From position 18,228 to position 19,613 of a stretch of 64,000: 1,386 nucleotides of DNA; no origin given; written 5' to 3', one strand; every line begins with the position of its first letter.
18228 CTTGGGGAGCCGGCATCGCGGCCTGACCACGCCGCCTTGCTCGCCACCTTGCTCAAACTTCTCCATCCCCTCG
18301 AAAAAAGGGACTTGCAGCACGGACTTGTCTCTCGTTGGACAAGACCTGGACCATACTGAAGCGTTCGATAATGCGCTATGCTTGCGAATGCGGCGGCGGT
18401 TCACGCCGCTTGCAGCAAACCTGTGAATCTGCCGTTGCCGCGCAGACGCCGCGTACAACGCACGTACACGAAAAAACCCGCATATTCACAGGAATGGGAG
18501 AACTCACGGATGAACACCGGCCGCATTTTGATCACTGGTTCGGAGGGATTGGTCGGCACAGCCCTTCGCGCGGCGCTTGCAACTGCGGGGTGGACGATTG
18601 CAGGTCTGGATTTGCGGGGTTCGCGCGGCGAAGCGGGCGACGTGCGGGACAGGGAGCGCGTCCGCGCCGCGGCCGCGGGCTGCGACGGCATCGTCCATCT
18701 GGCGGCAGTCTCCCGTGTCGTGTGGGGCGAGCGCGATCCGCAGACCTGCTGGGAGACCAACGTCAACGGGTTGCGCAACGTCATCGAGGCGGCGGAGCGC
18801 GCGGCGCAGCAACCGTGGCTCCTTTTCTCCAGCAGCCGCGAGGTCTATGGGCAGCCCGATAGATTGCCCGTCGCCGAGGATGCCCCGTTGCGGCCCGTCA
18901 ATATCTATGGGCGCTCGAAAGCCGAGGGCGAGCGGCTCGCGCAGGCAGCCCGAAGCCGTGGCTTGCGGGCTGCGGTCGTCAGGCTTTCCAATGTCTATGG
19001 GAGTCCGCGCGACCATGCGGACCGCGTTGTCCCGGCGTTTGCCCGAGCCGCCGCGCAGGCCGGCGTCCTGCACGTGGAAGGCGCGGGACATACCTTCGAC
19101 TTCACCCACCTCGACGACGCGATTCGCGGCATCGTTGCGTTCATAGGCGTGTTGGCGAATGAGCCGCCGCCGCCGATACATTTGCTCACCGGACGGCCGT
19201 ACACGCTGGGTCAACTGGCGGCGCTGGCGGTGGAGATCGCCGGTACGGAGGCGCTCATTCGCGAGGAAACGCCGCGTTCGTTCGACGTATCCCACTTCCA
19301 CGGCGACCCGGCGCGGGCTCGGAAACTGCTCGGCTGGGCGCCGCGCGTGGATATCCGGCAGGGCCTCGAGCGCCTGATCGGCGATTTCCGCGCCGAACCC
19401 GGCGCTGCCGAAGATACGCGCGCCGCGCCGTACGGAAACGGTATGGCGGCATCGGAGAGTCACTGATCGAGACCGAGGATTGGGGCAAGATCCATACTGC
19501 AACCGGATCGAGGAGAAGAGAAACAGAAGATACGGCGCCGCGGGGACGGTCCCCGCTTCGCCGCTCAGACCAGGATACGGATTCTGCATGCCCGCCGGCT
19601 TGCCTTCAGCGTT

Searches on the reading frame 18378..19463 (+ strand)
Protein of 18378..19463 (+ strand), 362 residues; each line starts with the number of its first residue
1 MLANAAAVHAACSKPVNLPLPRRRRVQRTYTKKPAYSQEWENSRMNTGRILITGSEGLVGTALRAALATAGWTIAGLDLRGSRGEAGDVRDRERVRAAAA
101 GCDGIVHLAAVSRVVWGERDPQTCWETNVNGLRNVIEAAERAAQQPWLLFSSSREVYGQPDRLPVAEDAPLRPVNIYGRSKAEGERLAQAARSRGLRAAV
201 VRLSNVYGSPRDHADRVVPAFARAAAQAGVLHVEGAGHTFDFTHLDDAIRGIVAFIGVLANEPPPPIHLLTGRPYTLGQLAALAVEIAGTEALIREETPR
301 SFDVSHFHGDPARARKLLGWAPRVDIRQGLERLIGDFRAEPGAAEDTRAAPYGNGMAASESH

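Call 4: search_protein_families(library=pfam, proteins=[window:18378-19463:+], max_evalue=0.1)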
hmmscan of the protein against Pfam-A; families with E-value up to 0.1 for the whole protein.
window:18378-19463:+ (362 aa): 8 families
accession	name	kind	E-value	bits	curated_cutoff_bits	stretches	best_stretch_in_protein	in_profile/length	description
PF01370.27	Epimerase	-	4.9e-42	144.4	20.9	1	50-258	1-227/240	NAD dependent epimerase/dehydratase family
PF16363.11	GDP_Man_Dehyd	-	3.5e-32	112.6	27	1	86-332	58-331/332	GDP-mannose 4,6 dehydratase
PF04321.23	RmlD_sub_bind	-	2.1e-23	83.3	27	1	49-228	2-170/287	RmlD substrate binding domain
PF02719.21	Polysacc_synt_2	-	1.3e-14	54.6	20.2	1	87-247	61-208/293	Polysaccharide biosynthesis protein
PF07993.18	NAD_binding_4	-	1.5e-12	47.7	20.1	1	93-232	80-236/258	Male sterility protein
PF01073.25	3Beta_HSD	-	1.8e-12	47.3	22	1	86-212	51-187/280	3-beta hydroxysteroid dehydrogenase/isomerase family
PF13460.12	NAD_binding_10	-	0.00034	21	27.2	1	87-205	46-145/184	NAD(P)H-binding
PF01261.30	AP_endonuc_2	-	0.0095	16.1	31.1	1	62-142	32-118/249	Xylose isomerase-like TIM barrel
